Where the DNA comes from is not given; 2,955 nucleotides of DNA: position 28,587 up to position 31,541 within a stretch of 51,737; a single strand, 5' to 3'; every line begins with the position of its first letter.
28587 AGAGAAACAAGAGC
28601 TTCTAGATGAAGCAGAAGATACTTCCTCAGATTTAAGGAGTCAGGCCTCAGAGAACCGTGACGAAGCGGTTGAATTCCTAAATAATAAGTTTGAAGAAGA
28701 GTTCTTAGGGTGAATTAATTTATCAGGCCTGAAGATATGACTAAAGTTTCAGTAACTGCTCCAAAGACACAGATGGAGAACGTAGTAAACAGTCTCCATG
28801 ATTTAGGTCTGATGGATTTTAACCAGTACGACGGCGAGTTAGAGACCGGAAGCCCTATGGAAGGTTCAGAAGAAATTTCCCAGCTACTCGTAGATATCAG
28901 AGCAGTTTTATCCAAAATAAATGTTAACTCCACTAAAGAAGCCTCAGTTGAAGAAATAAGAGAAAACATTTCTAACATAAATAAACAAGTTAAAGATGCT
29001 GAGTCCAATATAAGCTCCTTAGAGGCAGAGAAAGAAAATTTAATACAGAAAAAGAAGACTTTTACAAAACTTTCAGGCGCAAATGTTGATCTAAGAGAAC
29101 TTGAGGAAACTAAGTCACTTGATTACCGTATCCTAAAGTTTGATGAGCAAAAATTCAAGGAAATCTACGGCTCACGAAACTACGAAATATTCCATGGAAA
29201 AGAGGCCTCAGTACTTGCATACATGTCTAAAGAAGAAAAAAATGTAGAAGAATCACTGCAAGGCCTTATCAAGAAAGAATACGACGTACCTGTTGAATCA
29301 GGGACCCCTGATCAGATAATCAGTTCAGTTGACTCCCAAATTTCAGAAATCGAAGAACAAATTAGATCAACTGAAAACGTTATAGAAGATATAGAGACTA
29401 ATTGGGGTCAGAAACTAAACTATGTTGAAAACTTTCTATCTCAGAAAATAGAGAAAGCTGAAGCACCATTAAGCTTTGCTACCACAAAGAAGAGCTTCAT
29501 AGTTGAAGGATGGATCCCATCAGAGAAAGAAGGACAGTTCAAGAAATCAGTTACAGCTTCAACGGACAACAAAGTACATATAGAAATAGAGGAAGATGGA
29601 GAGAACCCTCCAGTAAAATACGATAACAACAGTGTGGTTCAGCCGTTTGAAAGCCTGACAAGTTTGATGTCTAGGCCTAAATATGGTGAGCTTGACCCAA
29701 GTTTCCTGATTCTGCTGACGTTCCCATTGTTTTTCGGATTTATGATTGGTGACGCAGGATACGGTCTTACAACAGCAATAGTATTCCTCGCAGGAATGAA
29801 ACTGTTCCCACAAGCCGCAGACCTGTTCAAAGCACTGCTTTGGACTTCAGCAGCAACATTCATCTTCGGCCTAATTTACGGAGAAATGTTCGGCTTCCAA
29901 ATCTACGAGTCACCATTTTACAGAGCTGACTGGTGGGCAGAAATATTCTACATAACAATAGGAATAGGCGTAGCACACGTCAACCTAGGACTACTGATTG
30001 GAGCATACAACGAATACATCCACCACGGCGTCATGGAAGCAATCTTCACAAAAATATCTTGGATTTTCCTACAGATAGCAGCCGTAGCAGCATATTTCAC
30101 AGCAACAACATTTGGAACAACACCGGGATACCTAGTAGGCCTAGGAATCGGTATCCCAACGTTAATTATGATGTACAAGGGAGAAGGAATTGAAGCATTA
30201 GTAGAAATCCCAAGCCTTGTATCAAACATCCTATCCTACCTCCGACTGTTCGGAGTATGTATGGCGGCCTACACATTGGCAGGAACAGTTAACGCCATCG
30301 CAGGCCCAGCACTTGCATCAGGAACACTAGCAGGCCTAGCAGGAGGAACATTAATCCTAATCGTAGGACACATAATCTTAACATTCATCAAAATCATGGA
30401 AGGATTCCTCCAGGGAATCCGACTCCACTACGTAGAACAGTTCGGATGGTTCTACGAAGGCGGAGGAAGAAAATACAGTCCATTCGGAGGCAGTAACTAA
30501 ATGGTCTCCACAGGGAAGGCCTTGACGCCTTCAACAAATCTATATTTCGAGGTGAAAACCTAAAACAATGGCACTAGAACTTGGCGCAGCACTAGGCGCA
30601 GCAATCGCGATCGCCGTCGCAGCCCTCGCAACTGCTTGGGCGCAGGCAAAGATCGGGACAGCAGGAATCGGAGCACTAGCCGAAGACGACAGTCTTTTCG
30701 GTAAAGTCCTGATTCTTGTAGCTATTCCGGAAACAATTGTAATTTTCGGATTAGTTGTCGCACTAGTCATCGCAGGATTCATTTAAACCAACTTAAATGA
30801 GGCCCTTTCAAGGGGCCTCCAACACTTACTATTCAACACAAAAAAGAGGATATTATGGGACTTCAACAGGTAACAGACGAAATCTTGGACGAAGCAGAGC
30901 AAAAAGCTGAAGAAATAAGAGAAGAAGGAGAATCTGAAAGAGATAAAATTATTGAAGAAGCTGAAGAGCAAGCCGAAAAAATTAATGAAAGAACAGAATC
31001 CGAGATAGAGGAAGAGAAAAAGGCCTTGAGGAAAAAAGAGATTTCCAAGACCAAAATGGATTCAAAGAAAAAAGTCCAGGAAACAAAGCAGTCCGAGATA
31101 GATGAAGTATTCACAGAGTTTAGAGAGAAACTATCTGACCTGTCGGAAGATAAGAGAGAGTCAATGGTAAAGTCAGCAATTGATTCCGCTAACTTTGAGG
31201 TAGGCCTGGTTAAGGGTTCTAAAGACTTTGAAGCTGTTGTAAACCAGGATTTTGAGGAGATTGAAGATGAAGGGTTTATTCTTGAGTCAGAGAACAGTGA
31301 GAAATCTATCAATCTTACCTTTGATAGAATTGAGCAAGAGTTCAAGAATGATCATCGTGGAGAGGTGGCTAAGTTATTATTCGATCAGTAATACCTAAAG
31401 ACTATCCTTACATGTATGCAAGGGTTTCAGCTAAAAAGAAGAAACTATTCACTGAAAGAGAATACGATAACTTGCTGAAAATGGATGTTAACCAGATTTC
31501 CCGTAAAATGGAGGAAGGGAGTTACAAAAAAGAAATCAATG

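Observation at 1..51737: Palindromic hexamer AGGCCT is roughly 15-fold over-represented, independent of reading frame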

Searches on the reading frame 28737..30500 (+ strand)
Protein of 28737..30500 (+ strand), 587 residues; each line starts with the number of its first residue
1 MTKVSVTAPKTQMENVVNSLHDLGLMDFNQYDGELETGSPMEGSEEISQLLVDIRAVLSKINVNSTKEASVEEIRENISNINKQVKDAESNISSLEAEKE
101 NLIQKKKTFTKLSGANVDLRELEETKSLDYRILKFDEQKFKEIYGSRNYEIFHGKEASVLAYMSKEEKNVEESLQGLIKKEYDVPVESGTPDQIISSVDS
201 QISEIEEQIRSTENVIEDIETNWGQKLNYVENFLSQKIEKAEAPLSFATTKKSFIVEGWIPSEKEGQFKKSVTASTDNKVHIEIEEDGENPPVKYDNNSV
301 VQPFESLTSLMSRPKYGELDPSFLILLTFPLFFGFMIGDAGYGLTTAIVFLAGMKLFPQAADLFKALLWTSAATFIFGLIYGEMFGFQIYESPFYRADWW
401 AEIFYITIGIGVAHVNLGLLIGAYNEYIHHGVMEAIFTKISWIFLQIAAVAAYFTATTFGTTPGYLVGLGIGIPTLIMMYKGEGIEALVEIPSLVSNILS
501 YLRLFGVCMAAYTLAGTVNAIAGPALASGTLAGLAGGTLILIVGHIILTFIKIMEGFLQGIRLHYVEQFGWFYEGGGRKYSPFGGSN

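Call 22: find_homologous_proteins(query=window:28737-30500:+, max_evalue=1e-20)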
Query window:28737-30500:+ (587 aa): 403 proteins with E <= 1e-20 among 8000 candidates; the best 120 are listed.
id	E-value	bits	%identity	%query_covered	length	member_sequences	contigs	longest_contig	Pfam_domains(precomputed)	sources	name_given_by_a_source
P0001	0.0e+0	1231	93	100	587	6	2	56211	PF01496.25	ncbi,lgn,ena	-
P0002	0.0e+0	1025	76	100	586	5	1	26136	PF01496.25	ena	-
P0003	1.2e-297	1006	74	100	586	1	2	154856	PF01496.25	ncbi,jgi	-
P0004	1.1e-294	997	74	100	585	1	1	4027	PF01496.25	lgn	-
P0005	4.5e-291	985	72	100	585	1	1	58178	PF01496.25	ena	-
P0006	4.7e-290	981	71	100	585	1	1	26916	PF01496.25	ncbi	ncbi:MAG: V-type ATP synthase subunit I [Candidatus Nanohaloarchaea archaeon]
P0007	5.3e-290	981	72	100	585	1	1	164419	PF01496.25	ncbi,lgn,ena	-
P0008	2.8e-262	890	67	100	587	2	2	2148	PF01496.25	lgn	-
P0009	3.1e-251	853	64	99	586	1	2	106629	PF01496.25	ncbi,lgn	-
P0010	1.2e-250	851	64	100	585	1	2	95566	PF01496.25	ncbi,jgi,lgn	-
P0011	6.0e-245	832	60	100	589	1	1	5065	PF01496.25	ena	-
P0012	1.4e-244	831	61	100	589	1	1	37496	PF01496.25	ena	-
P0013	4.7e-244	829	61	100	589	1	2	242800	PF01496.25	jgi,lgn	jgi:V/A-type H+-transporting ATPase subunit I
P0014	4.4e-240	816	61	100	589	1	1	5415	PF01496.25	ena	-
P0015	4.7e-240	816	60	100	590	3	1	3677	PF01496.25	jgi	jgi:V/A-type H+-transporting ATPase subunit I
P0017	1.3e-239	815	61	100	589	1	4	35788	PF01496.25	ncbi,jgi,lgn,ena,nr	ncbi:V-type ATP synthase subunit I [Candidatus Haloredivivus sp. G17]|jgi:V/A-type H+-transporting A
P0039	2.8e-212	725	55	100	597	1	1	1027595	PF01496.25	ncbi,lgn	-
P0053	1.0e-177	610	51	100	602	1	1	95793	PF01496.25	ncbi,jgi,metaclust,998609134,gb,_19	metaclust:\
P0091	1.9e-156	540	45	99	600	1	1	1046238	PF01496.25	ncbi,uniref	ncbi:V-type ATP synthase subunit I [Candidatus Nanosalina sp. VS9-1]|uniref:V-type ATP synthase subu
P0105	9.5e-155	535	46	100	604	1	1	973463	PF01496.25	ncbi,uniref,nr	ncbi:V-type ATP synthase subunit I [Candidatus Nanohalobium constans]|uniref:A-type ATP synthase sub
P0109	1.5e-154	534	45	99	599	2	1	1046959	PF01496.25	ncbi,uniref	ncbi:V-type ATP synthase subunit I [Candidatus Nanohalovita haloferacivicina]|uniref:V-type ATP synt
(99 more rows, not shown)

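Call 23: find_encoding_contigs(protein=P0003, flank=10000, max_places=1)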
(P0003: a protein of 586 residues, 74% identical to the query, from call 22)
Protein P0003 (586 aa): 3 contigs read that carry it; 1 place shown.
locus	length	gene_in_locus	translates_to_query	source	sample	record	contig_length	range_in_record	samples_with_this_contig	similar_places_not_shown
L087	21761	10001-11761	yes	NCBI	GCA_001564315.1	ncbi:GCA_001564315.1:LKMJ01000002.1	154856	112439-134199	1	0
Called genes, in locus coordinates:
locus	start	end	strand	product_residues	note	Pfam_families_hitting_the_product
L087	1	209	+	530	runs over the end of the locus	PF23613:ELP3_N, PF04055:Radical_SAM, PF16199:Radical_SAM_C, PF13673:Acetyltransf_10 (weak)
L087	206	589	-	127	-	PF21818:DUF6884 (weak)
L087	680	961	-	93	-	-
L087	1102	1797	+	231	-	PF25231:DUF7847 (weak)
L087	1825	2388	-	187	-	PF13238:AAA_18, PF13207:AAA_17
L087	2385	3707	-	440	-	PF01909:NTP_transf_2 (weak), PF09249:tRNA_NucTransf2, PF21133:CAA_C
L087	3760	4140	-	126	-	PF21485:IF5A-like_N, PF08207:EFP_N (weak)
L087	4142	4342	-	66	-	PF00125:Histone, PF00808:CBFD_NFYB_HMF, PF07524:Bromo_TP (weak), PF15511:CENP-T_C (weak)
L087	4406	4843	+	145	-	PF17146:PIN_6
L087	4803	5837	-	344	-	PF01594:AI-2E_transport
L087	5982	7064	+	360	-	PF08271:Zn_Ribbon_TF, PF00382:TFIIB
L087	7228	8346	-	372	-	-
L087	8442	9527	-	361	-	PF02005:TRM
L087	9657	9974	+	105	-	-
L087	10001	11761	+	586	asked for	PF01496:V_ATPase_I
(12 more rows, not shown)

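Call 24: find_encoding_contigs(protein=P0009, flank=10000, max_places=1)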
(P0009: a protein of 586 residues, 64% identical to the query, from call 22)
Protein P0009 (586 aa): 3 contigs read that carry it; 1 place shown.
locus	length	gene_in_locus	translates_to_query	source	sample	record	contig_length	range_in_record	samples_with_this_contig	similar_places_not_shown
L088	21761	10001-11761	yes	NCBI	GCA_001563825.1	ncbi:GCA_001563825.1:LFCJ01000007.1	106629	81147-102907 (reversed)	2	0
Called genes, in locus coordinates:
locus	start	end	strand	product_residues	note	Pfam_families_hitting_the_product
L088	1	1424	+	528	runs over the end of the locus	PF23613:ELP3_N, PF04055:Radical_SAM, PF13673:Acetyltransf_10 (faint), PF16199:Radical_SAM_C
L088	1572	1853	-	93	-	-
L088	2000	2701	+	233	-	-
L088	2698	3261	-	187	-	PF13238:AAA_18, PF13207:AAA_17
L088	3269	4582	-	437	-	PF01909:NTP_transf_2, PF09249:tRNA_NucTransf2, PF21133:CAA_C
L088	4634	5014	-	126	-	PF21485:IF5A-like_N, PF08207:EFP_N (weak)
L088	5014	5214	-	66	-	PF00125:Histone, PF00808:CBFD_NFYB_HMF, PF07524:Bromo_TP (weak), PF15511:CENP-T_C (weak)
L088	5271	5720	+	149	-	PF17146:PIN_6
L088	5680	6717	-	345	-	PF01594:AI-2E_transport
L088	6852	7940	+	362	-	PF08271:Zn_Ribbon_TF, PF00382:TFIIB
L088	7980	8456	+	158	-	PF13302:Acetyltransf_3, PF13673:Acetyltransf_10, PF00583:Acetyltransf_1, PF13508:Acetyltransf_7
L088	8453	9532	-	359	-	PF02005:TRM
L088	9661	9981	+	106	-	-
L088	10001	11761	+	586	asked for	PF01496:V_ATPase_I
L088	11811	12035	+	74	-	PF00137:ATP-synt_C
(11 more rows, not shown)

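Call 25: find_encoding_contigs(protein=P0013, flank=10000, max_places=1)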
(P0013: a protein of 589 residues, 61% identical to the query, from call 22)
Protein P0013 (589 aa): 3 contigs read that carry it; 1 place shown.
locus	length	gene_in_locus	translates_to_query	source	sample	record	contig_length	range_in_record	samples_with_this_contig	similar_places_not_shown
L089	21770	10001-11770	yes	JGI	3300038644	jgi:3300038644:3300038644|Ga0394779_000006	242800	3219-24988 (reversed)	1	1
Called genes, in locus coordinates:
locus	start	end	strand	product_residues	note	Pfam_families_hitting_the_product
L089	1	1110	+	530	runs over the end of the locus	PF23613:ELP3_N, PF04055:Radical_SAM, PF16199:Radical_SAM_C, PF13673:Acetyltransf_10 (weak)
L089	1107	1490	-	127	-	PF21818:DUF6884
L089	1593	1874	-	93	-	-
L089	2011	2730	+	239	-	PF25231:DUF7847 (weak)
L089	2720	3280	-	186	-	PF13238:AAA_18, PF13207:AAA_17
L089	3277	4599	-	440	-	PF01909:NTP_transf_2, PF09249:tRNA_NucTransf2, PF21133:CAA_C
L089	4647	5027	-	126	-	PF21485:IF5A-like_N, PF08207:EFP_N (weak)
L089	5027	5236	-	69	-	PF00125:Histone, PF02969:TAF (weak), PF07524:Bromo_TP (weak), PF15511:CENP-T_C, PF00808:CBFD_NFYB_HMF, PF02291:TFIID-31kDa (weak), PF15630:CENP-S (weak)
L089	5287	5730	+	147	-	PF17146:PIN_6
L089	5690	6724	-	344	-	PF01594:AI-2E_transport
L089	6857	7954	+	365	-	PF08271:Zn_Ribbon_TF, PF00382:TFIIB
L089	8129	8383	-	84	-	-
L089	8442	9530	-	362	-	PF02005:TRM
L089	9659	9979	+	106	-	-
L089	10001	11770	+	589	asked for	PF01496:V_ATPase_I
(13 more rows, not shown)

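Call 26: find_encoding_contigs(protein=P0039, flank=10000, max_places=1)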
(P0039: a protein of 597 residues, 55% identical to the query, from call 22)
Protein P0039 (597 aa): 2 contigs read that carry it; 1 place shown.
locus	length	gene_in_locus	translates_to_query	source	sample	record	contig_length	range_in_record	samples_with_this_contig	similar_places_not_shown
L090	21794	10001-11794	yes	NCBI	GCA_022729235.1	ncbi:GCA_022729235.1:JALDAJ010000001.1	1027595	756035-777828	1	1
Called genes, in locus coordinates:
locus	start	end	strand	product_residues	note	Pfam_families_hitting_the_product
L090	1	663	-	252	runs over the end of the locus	PF03372:Exo_endo_phos, PF23226:Exo_endo_phos_PGAP2IP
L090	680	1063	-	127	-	PF21485:IF5A-like_N, PF08207:EFP_N (faint)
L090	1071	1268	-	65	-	PF00125:Histone, PF00808:CBFD_NFYB_HMF, PF02969:TAF (weak), PF15511:CENP-T_C (weak)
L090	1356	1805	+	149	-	PF17146:PIN_6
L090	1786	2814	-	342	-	PF01594:AI-2E_transport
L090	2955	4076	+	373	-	PF08271:Zn_Ribbon_TF, PF00382:TFIIB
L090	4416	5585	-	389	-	-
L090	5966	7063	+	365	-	-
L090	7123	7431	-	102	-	-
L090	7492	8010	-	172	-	-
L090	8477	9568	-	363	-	PF02005:TRM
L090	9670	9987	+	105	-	-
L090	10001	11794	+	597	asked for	PF01496:V_ATPase_I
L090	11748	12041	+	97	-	PF00137:ATP-synt_C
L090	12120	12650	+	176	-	PF01991:vATP-synt_E (weak)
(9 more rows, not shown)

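Call 27: find_encoding_contigs(protein=P0053, flank=10000, max_places=1)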
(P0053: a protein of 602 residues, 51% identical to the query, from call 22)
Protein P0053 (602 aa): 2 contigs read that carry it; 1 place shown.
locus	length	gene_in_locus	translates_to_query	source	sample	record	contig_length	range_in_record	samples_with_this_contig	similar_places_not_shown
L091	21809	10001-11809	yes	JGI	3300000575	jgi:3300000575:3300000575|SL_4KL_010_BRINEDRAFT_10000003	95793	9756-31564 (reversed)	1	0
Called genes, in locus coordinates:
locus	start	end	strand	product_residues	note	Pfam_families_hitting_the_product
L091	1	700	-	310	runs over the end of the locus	PF25145:NfeD1b_N, PF01343:Peptidase_S49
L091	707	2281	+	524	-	-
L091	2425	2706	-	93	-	-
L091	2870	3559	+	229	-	-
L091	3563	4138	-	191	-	PF13238:AAA_18, PF13207:AAA_17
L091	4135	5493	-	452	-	-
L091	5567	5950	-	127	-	PF21485:IF5A-like_N, PF08207:EFP_N (weak)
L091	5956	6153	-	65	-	PF00125:Histone, PF00808:CBFD_NFYB_HMF, PF02969:TAF (weak), PF15511:CENP-T_C (weak), PF15630:CENP-S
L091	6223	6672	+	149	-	PF17146:PIN_6 (weak)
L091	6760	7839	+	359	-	PF08271:Zn_Ribbon_TF, PF00382:TFIIB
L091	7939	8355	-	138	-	PF01325:Fe_dep_repress (faint)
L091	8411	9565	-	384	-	PF02005:TRM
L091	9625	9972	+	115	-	-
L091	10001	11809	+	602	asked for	PF01496:V_ATPase_I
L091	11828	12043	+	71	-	PF00137:ATP-synt_C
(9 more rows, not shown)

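Call 28: find_encoding_contigs(protein=P0091, flank=10000, max_places=1)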
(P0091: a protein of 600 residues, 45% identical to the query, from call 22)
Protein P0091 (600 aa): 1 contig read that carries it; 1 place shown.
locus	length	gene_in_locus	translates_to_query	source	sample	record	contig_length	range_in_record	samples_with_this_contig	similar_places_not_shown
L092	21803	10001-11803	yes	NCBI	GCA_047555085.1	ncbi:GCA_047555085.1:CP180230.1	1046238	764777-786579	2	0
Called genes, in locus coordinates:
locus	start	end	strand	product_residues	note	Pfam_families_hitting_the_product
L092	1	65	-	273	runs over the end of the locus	PF25145:NfeD1b_N, PF01343:Peptidase_S49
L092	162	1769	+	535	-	PF23613:ELP3_N, PF04055:Radical_SAM, PF16199:Radical_SAM_C, PF00583:Acetyltransf_1 (faint), PF13508:Acetyltransf_7 (weak), PF13673:Acetyltransf_10 (weak)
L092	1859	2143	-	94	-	-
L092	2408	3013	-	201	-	PF13238:AAA_18, PF13207:AAA_17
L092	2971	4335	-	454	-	PF01909:NTP_transf_2 (weak), PF09249:tRNA_NucTransf2, PF21133:CAA_C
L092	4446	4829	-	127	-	PF21485:IF5A-like_N, PF08207:EFP_N (weak)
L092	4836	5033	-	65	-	PF00125:Histone, PF00808:CBFD_NFYB_HMF, PF15511:CENP-T_C (weak)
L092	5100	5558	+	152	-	PF17146:PIN_6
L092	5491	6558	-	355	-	PF01594:AI-2E_transport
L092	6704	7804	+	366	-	PF08271:Zn_Ribbon_TF, PF00382:TFIIB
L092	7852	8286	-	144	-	-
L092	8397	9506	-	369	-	PF02005:TRM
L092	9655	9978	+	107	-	-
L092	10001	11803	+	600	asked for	PF01496:V_ATPase_I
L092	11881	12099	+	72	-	PF00137:ATP-synt_C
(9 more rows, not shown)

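Call 29: find_encoding_contigs(protein=P0105, flank=10000, max_places=1)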
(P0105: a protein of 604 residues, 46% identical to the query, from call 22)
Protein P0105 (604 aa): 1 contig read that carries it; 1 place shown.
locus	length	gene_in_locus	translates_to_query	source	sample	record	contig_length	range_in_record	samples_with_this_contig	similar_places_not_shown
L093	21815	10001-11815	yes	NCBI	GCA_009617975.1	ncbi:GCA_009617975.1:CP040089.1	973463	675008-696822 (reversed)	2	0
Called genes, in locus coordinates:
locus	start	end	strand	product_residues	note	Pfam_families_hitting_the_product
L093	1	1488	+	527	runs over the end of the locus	PF23613:ELP3_N, PF04055:Radical_SAM, PF16199:Radical_SAM_C, PF13508:Acetyltransf_7 (faint), PF13673:Acetyltransf_10 (faint)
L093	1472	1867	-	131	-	PF21818:DUF6884 (weak)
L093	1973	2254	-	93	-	-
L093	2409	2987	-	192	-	PF13207:AAA_17, PF13238:AAA_18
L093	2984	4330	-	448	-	PF01909:NTP_transf_2, PF09249:tRNA_NucTransf2, PF21133:CAA_C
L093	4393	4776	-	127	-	PF21485:IF5A-like_N, PF08207:EFP_N (faint)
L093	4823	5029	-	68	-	PF00125:Histone, PF15511:CENP-T_C (weak), PF00808:CBFD_NFYB_HMF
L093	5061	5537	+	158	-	PF17146:PIN_6 (weak)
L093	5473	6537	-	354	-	PF01594:AI-2E_transport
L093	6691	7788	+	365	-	PF08271:Zn_Ribbon_TF, PF00382:TFIIB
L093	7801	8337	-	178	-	-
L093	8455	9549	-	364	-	PF02005:TRM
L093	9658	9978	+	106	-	-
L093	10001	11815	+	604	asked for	PF01496:V_ATPase_I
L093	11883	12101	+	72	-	PF00137:ATP-synt_C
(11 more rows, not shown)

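Call 30: find_encoding_contigs(protein=P0109, flank=10000, max_places=1)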
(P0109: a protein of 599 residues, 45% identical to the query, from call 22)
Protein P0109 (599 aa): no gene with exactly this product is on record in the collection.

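Call 44: find_related_loci(query=A1, collection=metagenome_contigs, flank=10000)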
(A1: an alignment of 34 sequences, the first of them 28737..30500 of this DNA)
Query A1 (587 aa) in metagenome_contigs; peptide patterns used: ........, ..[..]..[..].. (x = any residue, [..] = any of these).
194 stretches matched a pattern; 53 encode a relative of the query (tblastn E <= 1e-3); 53 distinct loci.
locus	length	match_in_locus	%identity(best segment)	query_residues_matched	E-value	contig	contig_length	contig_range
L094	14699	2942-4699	74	1-587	0e+0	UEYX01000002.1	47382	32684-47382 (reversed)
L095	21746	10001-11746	64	1-584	0e+0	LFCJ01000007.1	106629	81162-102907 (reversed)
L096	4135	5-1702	66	20-585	0e+0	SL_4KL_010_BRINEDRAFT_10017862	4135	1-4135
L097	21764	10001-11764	60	1-585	0e+0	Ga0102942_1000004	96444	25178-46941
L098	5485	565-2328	61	1-585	0e+0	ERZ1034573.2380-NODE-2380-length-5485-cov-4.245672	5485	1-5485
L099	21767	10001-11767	58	1-586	0e+0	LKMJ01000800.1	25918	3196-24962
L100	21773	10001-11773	53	1-587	0e+0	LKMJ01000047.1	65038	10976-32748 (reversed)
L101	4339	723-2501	54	1-587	0e+0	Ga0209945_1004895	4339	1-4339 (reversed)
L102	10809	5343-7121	54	1-587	0e+0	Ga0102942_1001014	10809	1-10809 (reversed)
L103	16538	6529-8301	54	1-587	0e+0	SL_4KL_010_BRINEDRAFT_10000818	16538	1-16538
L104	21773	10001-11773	52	1-587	0e+0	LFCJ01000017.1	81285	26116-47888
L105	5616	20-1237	74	180-585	0e+0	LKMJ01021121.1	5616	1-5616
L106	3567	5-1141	78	208-585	0e+0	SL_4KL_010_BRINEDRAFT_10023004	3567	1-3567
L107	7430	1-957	93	269-587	0e+0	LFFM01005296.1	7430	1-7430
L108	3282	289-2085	51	1-586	0e+0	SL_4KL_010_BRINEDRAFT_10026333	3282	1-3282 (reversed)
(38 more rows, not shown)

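Call 70: find_encoding_contigs(protein=P0017, flank=10000, max_places=2)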
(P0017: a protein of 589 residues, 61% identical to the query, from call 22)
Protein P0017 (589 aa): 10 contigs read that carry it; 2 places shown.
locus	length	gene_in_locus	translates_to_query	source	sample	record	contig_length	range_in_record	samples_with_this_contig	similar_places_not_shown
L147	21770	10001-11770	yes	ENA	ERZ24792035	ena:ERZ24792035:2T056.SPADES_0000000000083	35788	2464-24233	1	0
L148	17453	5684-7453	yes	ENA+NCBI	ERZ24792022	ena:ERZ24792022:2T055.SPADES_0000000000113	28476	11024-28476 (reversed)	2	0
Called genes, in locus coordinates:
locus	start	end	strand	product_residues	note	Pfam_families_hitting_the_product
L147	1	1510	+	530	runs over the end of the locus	PF23613:ELP3_N, PF04055:Radical_SAM, PF16199:Radical_SAM_C, PF00583:Acetyltransf_1 (weak), PF13508:Acetyltransf_7 (faint), PF13673:Acetyltransf_10 (weak)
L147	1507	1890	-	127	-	PF21818:DUF6884 (weak)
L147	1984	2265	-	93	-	-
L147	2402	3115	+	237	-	-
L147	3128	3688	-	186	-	PF13238:AAA_18, PF13207:AAA_17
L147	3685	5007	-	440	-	PF01909:NTP_transf_2, PF09249:tRNA_NucTransf2, PF21133:CAA_C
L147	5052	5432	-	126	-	PF21485:IF5A-like_N, PF08207:EFP_N (weak)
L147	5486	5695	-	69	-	PF00125:Histone, PF15511:CENP-T_C (weak), PF00808:CBFD_NFYB_HMF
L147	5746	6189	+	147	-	PF17146:PIN_6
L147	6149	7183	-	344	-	PF01594:AI-2E_transport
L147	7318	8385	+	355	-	PF08271:Zn_Ribbon_TF, PF00382:TFIIB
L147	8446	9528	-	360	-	PF02005:TRM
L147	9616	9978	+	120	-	-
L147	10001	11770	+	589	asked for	PF01496:V_ATPase_I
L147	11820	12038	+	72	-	PF00137:ATP-synt_C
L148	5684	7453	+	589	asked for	PF01496:V_ATPase_I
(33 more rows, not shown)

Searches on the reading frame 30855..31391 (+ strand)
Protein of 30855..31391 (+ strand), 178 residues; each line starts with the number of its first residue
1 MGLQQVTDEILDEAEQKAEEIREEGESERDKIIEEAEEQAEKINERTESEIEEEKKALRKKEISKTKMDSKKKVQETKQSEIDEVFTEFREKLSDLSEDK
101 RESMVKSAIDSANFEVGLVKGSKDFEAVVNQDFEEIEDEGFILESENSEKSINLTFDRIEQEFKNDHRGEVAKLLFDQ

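Call 39: search_protein_families(library=pfam, proteins=[window:30855-31391:+], max_evalue=0.001)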
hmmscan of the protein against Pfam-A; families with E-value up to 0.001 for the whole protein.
window:30855-31391:+ (178 aa): 1 family
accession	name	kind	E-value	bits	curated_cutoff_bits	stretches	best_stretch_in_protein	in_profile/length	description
PF01991.23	vATP-synt_E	-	3.9e-15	56.3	24.2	1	9-176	1-199/199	ATP synthase (E/31 kDa) subunit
